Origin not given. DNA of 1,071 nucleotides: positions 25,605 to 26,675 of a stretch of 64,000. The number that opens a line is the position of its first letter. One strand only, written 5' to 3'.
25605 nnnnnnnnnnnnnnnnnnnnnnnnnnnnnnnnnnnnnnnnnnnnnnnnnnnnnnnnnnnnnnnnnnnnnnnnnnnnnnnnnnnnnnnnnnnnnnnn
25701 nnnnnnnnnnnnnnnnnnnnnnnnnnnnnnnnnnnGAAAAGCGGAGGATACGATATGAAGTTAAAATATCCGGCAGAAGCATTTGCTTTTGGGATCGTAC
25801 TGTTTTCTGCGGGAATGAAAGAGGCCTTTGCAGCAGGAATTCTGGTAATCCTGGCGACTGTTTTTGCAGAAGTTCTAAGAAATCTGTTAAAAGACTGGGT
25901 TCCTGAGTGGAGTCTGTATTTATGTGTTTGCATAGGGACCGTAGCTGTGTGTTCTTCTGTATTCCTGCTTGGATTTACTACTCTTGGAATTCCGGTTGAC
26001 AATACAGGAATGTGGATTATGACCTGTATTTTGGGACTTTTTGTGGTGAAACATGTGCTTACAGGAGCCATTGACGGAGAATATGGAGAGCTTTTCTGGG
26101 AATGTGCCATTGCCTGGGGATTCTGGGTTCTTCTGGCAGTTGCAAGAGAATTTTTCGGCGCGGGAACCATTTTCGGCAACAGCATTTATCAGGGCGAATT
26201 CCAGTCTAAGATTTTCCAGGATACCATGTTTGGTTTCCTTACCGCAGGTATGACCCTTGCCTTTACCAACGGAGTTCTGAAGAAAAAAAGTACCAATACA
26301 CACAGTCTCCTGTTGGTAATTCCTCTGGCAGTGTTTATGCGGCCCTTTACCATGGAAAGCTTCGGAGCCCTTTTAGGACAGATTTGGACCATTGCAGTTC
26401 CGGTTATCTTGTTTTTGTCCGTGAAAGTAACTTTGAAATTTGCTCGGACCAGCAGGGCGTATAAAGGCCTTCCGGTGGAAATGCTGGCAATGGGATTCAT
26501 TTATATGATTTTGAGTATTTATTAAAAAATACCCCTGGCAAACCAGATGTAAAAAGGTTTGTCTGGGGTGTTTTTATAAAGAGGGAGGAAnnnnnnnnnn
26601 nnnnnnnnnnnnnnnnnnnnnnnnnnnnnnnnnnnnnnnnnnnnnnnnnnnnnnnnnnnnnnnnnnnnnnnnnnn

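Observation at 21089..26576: Atypical five-gene Rnf-like cluster lacking rnfB and one of the paired membrane subunits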

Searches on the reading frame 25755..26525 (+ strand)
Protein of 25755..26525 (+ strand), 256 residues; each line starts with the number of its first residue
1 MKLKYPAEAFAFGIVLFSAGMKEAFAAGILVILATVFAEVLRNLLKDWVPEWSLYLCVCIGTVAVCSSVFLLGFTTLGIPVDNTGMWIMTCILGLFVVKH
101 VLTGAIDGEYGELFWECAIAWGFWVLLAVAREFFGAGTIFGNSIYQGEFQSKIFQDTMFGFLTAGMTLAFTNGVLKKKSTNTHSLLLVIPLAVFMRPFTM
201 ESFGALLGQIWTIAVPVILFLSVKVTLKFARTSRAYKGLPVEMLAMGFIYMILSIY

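Call 3: search_protein_families(library=pfam, proteins=[window:25755-26525:+], max_evalue=0.01)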
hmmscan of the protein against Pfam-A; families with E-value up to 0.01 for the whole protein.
window:25755-26525:+ (256 aa): 0 families

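Call 4: search_protein_families(library=ncbifam, proteins=[window:25755-26525:+], max_evalue=0.01)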
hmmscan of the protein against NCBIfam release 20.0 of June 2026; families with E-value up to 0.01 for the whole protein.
window:25755-26525:+ (256 aa): 0 families

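Call 8: search_solved_structures(query=window:25755-26522:+, max_evalue=10, show_alignments=3)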
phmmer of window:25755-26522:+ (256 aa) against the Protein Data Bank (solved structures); distinct sequences matched with E-value up to 10: 6.
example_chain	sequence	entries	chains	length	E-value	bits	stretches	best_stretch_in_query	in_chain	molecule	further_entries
7zc6_E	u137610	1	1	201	0.00015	24.7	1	28-178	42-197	RnfE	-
9sdp_BA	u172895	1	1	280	1.2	12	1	60-96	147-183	Small ribosomal subunit protein uS2y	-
4jfc_A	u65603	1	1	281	1.3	11.8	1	58-104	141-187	Enoyl-CoA hydratase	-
5lm8_A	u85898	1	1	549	2.1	11.2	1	73-99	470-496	'Multicopper oxidase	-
5lww_A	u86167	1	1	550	2.1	11.2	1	73-99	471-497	Multicopper oxidase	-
5lwx_A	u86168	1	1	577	2.3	11.1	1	73-98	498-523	Multicopper oxidase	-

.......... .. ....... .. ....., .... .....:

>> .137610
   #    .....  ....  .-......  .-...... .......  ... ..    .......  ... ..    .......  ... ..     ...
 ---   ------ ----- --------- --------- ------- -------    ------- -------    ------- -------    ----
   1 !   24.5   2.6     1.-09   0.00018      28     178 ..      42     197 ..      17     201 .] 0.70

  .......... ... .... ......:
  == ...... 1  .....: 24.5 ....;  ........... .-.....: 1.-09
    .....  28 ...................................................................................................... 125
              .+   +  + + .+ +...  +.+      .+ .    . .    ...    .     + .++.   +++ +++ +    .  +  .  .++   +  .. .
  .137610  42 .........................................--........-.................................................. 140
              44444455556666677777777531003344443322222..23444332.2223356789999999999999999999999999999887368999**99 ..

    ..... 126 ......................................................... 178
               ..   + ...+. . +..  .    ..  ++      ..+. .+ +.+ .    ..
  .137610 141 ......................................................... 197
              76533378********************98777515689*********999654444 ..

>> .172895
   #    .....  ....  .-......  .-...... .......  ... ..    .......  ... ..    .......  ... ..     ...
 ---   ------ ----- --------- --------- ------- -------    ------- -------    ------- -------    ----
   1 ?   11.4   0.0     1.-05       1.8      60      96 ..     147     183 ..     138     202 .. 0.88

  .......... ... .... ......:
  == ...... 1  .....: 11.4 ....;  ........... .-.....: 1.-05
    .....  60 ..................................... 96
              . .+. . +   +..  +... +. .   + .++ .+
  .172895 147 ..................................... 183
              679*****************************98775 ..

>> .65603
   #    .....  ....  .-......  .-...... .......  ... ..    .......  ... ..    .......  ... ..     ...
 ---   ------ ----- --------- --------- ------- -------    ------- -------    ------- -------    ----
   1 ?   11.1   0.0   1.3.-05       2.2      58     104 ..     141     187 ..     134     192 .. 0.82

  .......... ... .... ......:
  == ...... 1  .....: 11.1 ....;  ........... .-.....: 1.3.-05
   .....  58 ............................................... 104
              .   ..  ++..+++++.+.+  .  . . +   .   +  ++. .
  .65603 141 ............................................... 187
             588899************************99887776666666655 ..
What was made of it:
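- Checked: phmmer against PDB finds only 7zc6_E, E 1.5e-4 (call 8).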

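Call 9: search_protein_families(library=pfam, proteins=[window:25755-26522:+], max_evalue=10)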
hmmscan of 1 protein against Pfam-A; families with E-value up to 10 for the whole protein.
window:25755-26522:+ (256 aa): 0 families

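Call 11: find_homologous_proteins(query=window:25755-26522:+, max_evalue=0.001)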
Query window:25755-26522:+ (256 aa): 169 proteins with E <= 0.001 among 3143 candidates; the best 120 are listed.
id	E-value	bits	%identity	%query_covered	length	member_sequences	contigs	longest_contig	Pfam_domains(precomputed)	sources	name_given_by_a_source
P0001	1.5e-152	524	94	100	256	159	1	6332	-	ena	-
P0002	2.2e-146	504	89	100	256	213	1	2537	-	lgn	-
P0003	3.1e-146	504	89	100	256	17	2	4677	-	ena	-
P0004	2.9e-145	501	89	100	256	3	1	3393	-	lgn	-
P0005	8.5e-145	499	89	100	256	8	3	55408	-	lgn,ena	-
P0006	2.0e-140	485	87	100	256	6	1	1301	-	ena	-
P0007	2.1e-117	409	74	100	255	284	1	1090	-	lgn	-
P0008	2.3e-116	406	74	100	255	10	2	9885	-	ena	-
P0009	5.5e-114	398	75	100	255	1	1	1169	-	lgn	-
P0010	3.9e-113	395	73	100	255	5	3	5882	-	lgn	-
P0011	1.7e-112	393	72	100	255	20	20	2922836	-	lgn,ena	-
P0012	1.7e-110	387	72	100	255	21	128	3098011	-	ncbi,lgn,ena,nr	ncbi:MAG: hypothetical protein KHY79_05180 [Clostridiales bacterium]|nr:hypothetical protein [Clostr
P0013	4.9e-109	382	67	100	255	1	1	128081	-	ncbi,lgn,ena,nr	ncbi:MAG: hypothetical protein KH828_05240 [Clostridiales bacterium]|nr:hypothetical protein [Clostr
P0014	3.6e-108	379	70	100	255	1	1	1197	-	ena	-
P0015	3.1e-106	373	69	100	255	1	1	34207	-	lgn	-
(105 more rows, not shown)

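Call 13: search_solved_structures(query=A1, max_evalue=10, show_alignments=4)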
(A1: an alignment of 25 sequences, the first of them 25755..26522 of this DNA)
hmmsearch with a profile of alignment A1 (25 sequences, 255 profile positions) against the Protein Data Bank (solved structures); distinct sequences matched with E-value up to 10: 1.
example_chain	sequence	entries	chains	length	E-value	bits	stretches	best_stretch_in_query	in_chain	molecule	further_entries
7zc6_E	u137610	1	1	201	6.8e-05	25.8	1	26-173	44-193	RnfE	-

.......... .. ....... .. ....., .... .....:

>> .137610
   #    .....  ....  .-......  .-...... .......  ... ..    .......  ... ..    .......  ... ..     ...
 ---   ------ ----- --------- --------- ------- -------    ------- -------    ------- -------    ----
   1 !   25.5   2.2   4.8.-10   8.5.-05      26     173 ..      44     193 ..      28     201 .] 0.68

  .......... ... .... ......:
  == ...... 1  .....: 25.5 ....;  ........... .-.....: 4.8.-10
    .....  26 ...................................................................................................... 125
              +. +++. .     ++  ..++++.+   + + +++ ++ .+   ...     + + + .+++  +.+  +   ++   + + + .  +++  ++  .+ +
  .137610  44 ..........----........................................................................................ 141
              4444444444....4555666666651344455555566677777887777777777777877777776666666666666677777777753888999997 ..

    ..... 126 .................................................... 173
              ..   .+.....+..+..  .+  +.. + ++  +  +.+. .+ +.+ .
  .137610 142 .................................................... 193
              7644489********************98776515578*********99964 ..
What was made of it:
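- RnfE is the only PDB sequence hit (calls 8, 13).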

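Call 15: find_related_loci(query=A1, collection=genome_contigs, flank=10000)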
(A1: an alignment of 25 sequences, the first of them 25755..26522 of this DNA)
Query A1 (256 aa) in genome_contigs; peptide patterns used: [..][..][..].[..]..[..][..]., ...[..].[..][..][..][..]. (x = any residue, [..] = any of these).
149 stretches matched a pattern; 74 encode a relative of the query (tblastn E <= 1e-3); 70 distinct loci.
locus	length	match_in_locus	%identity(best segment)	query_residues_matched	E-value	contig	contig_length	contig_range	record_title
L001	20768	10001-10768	97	1-256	9e-165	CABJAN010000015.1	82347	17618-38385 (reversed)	Firmicutes bacterium isolate MGYG-HGUT-00119 genome assembly, contig: .20298_3_35.15, whole genome shotgun sequence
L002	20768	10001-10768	89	1-256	5e-153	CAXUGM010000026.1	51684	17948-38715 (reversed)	Clostridia bacterium UC5.1-1D4 isolate CC00994 genome assembly, contig: CC00994_26_NODE_26_length_51684_cov_159.890713,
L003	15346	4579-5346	90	1-256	6e-152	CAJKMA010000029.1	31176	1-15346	MAG TPA_asm: uncultured Firmicutes bacterium isolate ERR414356-bin.36 genome assembly, contig: NODE_1143_length_31176_co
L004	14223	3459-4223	74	1-256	2e-125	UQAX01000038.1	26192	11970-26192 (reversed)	uncultured Blautia sp. isolate UMGS97 genome assembly, contig: NODE_593_length_26192_cov_18.6214, whole genome shotgun s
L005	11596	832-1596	74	1-256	3e-125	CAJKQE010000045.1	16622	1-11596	MAG TPA_asm: uncultured Lachnospiraceae bacterium isolate SRR413759-bin.6 genome assembly, contig: NODE_1382_length_1662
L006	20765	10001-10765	74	1-256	3e-125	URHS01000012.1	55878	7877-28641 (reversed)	uncultured Blautia sp. isolate UMGS1010 genome assembly, contig: NODE_512_length_55878_cov_4.981155, whole genome shotgu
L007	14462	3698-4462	73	1-256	2e-123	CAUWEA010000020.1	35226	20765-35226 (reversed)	MAG: uncultured Faecalimonas sp. isolate SRS17165165__bin22 genome assembly, contig: SRS17165165_NODE_458_length_35226_c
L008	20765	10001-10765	73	1-256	4e-122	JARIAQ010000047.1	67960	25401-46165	MAG: Blautia sp. isolate cluster1_bin.73 k127_292265, whole genome shotgun sequence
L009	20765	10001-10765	72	1-256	5e-118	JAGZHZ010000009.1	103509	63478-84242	MAG: Clostridiales bacterium isolate L3_130_000G1_dasL3_130_000G1_metabat.metabat.2 L3_130_000G1_scaffold_233, whole gen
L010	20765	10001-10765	71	1-256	1e-117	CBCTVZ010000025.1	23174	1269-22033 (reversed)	MAG TPA_asm: uncultured Robinsoniella sp. isolate SRR20550102_concoct_34 genome assembly, contig: ERZ24930432.1647, whol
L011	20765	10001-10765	71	1-256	6e-117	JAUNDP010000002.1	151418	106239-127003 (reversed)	MAG: Eubacteriales bacterium isolate S23M_St_10 NODE_21_length_151418_cov_14.736078, whole genome shotgun sequence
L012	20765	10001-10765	67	1-256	1e-115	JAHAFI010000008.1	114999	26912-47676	MAG: Clostridiales bacterium isolate L3_058_072G1_dasL3_058_072G1_metabat.metabat.4 L3_058_072G1_scaffold_83, whole geno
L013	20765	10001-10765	69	1-256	1e-113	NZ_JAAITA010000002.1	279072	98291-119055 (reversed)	Blautia hansenii strain MSK.15.26 NODE_2_length_279072_cov_56.9799, whole genome shotgun sequence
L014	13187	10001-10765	66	1-256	5e-110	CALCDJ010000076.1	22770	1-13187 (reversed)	MAG TPA_asm: uncultured Blautia sp. isolate ERR318692_bin.46_CONCOCT_v1.1_MAG genome assembly, contig: ERZ1764598.2228,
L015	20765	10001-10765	66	1-256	3e-109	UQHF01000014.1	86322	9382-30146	uncultured Blautia sp. isolate UMGS276 genome assembly, contig: NODE_206_length_86322_cov_26.916863, whole genome shotgu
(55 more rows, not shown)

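Call 17: predict_structure(alignment_id=A1)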
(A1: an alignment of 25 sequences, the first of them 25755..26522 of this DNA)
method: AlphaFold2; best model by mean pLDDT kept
length: 256 residues; sequences in the alignment: 25
mean_pLDDT: 74.3   pTM: 0.72
mean pLDDT of the five models: 74.3, 55.2, 54.4, 53.6, 50.2
residues with pLDDT >= 90: 0; 70-90: 175; 50-70: 72; < 50: 9
segments of 3 or more residues with pLDDT < 50: 145-151
pLDDT, mean of each block of 10 residues (from residue 1): 74 75 76 86 87 87 80 70 71 84 64 80 82 63 50 58 83 74 72 67 67 80 76 75 81 64
secondary structure, 60 per line:
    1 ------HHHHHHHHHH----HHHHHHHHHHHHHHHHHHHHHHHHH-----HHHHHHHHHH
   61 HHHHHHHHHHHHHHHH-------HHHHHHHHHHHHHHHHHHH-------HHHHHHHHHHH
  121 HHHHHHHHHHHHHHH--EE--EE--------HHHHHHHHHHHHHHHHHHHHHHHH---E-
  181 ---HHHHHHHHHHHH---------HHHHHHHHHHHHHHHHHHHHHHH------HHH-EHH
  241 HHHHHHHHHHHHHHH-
elements in order: H7-16 H21-45 H51-76 H84-102 H110-135 H152-175 H184-195 H205-227 H239-255
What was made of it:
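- The X256 model is only moderately confident: pLDDT 74, and the other four models score 50-55 (call 17).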

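Call 20: fold_search(model_id=the predicted structure, library=pdb)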
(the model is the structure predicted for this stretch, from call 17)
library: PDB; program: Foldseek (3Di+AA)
matches with E <= 10: 141; with E <= 0.001: 0
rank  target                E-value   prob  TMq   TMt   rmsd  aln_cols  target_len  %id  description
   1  7zc6_E                1.1e-01  1.00  0.44  0.55   4.8       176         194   19  Na+ - translocating ferredoxin: NAD+ reductase (Rnf) of C. tetanomorphum (released 2022-09-28)
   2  9hhq                  2.2e-01  0.30  0.21  0.17  20.5       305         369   12  Human monocarboxylate transporter 10 (released 2025-03-26)
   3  9eri_E                3.2e-01  1.00  0.48  0.60   4.3       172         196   14  Cryo-EM structure of sodium pumping Rnf complex from Acetobacterium woodii bound to NADH (released 2025-03-05)
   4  8evu_D                3.2e-01  0.97  0.40  0.48   5.9       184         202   15  Cryo EM structure of Vibrio cholerae NQR (released 2022-11-16)
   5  7xk7_D                3.8e-01  0.97  0.41  0.48   5.8       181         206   15  Cryo-EM structure of Na+-pumping NADH-ubiquinone oxidoreductase from Vibrio cholerae, with korormicin (released 2022-07-20)
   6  8kdd_B                5.2e-01  0.08  0.15  0.09  23.1       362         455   16  Structure of LAT1-CD98hc-Fab170 in complex with JPH203, consensus map (released 2025-02-12)
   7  6ob7                  6.4e-01  0.12  0.18  0.13  19.1       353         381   13  Human equilibrative nucleoside transporter-1, dilazep bound (released 2019-07-03)
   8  4u4t                  7.3e-01  0.11  0.19  0.13  21.3       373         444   11  Structure of a nitrate/nitrite antiporter NarK in nitrate-bound inward-open state (released 2015-07-15)
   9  5h36_A                7.7e-01  0.20  0.20  0.24  13.9       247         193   10  Crystal structures of the TRIC trimeric intracellular cation channel orthologue from Rhodobacter sphaeroides (released 2017-01-11)
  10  8a1t_D                8.4e-01  0.89  0.40  0.49   5.8       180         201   16  Sodium pumping NADH-quinone oxidoreductase (released 2023-06-14)
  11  7kyp_P                8.4e-01  0.33  0.29  0.28  15.5       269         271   10  PsaBC from Streptococcus pneumoniae in complex with Fab (released 2021-08-25)
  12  8ahx_E                9.5e-01  0.80  0.37  0.43   7.4       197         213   14  Cryo-EM structure of the nitrogen-fixation associated NADH:ferredoxin oxidoreductase RNF from Azotobacter vinelandii (released 2023-11-01)
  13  4u4v                  1.0e+00  0.11  0.19  0.13  19.6       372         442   12  Structure of a nitrate/nitrite antiporter NarK in apo inward-open state (released 2015-07-15)
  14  6f2g_A                1.0e+00  0.07  0.16  0.11  20.4       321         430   15  Bacterial asc transporter crystal structure in open to in conformation (released 2019-04-24)
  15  8kdg_B                1.0e+00  0.06  0.13  0.09  18.7       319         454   13  Structure of LAT1-CD98hc-Fab170 in complex with BCH, consensus map (released 2025-02-12)
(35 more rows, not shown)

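Call 34: search_protein_representatives(alignment_id=A1)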
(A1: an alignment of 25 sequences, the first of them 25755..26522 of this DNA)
Query: 25 sequences, 255 profile positions. Proteins with E-value up to 0.001 (for the whole library): 118; up to 1e-10: 96; up to 1e-30: 47. The best 118 are listed.
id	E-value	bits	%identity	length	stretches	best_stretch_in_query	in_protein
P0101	2.3e-106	371.5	-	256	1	1-255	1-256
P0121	9.9e-98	343.2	-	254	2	29-175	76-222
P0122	1.5e-94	332.7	-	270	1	2-255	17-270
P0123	5.6e-84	298.1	-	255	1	1-255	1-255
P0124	2.2e-75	269.9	-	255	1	1-254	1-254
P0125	9.1e-74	264.6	-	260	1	2-255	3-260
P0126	1.4e-69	250.9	-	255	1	1-255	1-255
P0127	6.3e-68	245.5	-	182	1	1-177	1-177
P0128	2.0e-67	243.8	-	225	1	1-176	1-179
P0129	2.1e-66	240.5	-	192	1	31-189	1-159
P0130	2.3e-62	227.3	-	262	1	1-255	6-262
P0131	3.6e-60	220.1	-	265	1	3-255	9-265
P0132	8.3e-55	202.5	-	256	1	1-254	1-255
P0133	1.8e-54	201.4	-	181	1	57-197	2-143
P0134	9.1e-54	199.1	-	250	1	1-118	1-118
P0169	2.5e-29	119.0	-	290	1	2-251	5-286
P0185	2.5e-24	102.6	-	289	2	6-170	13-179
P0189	1.9e-22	96.5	-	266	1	2-252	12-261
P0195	4.3e-20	88.7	-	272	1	6-252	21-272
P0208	4.8e-16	75.5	-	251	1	2-253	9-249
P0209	1.3e-15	74.1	-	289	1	4-253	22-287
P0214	1.9e-12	63.7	-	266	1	5-253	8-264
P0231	2.4e-04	37.2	-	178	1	24-176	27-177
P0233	2.9e-04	36.9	-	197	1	10-181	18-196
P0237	8.4e-04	35.4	-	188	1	18-175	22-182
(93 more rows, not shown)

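Call 35: search_protein_families(library=pfam, proteins=[P0231, P0233, P0237, P0214, P0209, P0195, P0189, P0185, P0169, P0208], max_evalue=0.01)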
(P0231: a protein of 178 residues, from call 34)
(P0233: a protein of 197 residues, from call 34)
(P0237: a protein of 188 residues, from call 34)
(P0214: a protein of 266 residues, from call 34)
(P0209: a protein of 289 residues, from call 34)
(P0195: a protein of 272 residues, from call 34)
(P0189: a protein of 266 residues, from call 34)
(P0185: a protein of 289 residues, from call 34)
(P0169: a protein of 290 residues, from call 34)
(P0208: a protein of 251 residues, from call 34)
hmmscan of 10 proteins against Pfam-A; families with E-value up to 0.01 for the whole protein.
P0231 (178 aa): 1 family
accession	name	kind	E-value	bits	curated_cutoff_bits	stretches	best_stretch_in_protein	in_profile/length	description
PF02508.19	Rnf-Nqr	-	3e-15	57.1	23.8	1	10-167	18-173/174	Rnf-Nqr subunit, membrane protein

P0233 (197 aa): 1 family
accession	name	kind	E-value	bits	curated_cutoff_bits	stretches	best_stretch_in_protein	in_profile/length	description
PF02508.19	Rnf-Nqr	-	9.4e-19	68.5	23.8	1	8-179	10-171/174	Rnf-Nqr subunit, membrane protein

P0237 (188 aa): 1 family
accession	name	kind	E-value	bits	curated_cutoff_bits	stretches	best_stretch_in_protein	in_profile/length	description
PF02508.19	Rnf-Nqr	-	8e-07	29.7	23.8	1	18-169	25-169/174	Rnf-Nqr subunit, membrane protein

P0214 (266 aa): 0 families

P0209 (289 aa): 0 families

P0195 (272 aa): 0 families

P0189 (266 aa): 0 families

P0185 (289 aa): 0 families

P0169 (290 aa): 0 families

P0208 (251 aa): 1 family
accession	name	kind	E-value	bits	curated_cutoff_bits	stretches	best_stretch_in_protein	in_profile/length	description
PF04306.18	DUF456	-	0.0095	16.7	29.4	0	121-176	33-91/139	Protein of unknown function (DUF456)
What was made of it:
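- On Pfam PF02508 Rnf-Nqr (RnfA/RnfE/NqrD/NqrE): No hit for X256 even at E<=10 (call 9), and none for seven divergent relatives that were scanned (call 35).
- The weakest library-wide hits of the X256 profile are PF02508 (Rnf-Nqr) members (calls 34, 35).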

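Call 39: find_encoding_contigs(protein=window:25755-26525:+, flank=10000, max_places=4)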
Protein window:25755-26525:+ (256 aa): 18 contigs read that carry it; 4 places shown.
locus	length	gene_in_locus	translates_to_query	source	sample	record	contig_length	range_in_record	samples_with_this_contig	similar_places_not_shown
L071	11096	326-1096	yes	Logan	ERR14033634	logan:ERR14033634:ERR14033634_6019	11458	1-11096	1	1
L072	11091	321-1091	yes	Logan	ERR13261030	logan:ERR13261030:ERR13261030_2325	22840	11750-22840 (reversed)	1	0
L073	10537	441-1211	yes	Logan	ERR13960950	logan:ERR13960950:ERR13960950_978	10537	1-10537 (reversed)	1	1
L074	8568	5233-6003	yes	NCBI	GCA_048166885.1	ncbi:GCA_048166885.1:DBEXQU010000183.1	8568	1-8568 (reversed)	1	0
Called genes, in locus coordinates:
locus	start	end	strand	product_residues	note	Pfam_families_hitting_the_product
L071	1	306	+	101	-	?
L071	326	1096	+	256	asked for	-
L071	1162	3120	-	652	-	PF00724:Oxidored_FMN, PF01266:DAO (faint), PF07992:Pyr_redox_2 (weak), PF00890:FAD_binding_2 (weak), PF07992:Pyr_redox_2, PF12831:FAD_oxidored (weak), PF13738:Pyr_redox_3, PF00070:Pyr_redox, +5 more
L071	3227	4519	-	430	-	PF00165:HTH_AraC, PF12833:HTH_18, PF00165:HTH_AraC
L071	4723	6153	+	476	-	PF00474:SSF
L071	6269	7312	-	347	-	PF02424:ApbE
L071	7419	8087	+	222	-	PF01522:Polysacc_deac_1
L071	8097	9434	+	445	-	PF05496:RuvB_N, PF00158:Sigma54_activat (faint), PF00004:AAA, PF07724:AAA_2 (weak), PF07728:AAA_5 (weak), PF13173:AAA_14, PF16193:AAA_assoc_2, PF12002:MgsA_C, +2 more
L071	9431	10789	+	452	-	PF01554:MatE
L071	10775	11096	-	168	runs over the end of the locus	PF13207:AAA_17 (faint), PF13238:AAA_18, PF13671:AAA_33 (weak), PF01202:SKI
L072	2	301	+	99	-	?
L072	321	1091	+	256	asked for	-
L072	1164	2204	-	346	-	PF02424:ApbE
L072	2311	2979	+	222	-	PF01522:Polysacc_deac_1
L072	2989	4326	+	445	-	PF05496:RuvB_N, PF00158:Sigma54_activat (faint), PF00004:AAA, PF07724:AAA_2 (weak), PF07728:AAA_5 (weak), PF13173:AAA_14, PF16193:AAA_assoc_2, PF12002:MgsA_C, +2 more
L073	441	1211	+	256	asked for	-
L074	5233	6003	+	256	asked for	-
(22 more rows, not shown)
